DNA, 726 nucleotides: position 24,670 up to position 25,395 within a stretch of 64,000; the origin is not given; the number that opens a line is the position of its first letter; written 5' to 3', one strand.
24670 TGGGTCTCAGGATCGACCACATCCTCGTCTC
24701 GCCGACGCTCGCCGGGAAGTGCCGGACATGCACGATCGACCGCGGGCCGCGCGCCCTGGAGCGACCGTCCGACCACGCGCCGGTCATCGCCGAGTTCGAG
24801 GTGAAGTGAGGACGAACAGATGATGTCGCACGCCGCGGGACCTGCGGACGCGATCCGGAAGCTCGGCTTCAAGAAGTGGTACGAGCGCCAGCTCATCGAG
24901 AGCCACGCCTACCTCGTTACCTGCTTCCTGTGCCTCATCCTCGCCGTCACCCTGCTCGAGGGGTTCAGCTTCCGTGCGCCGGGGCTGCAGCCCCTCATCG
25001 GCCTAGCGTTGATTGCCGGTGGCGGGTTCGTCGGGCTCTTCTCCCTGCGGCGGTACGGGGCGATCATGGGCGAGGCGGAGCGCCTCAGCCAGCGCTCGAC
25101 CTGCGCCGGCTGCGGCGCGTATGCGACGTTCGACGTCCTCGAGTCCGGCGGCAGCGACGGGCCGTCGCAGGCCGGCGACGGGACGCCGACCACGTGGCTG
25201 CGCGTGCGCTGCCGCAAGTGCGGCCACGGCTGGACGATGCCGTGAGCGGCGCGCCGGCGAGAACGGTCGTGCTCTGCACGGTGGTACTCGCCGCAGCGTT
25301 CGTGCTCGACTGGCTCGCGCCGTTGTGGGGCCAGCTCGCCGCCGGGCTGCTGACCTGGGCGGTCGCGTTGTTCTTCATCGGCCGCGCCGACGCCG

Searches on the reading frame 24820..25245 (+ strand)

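Call 90: search_protein_families(library=pfam, proteins=[window:24820-25245:+], max_evalue=0.01)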
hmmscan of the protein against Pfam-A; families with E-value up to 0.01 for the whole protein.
window:24820-25245:+ (141 aa): 1 family
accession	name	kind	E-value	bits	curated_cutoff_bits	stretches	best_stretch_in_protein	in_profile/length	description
PF02656.20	DUF202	-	0.0035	18.2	23.4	1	30-79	12-62/68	Domain of unknown function (DUF202)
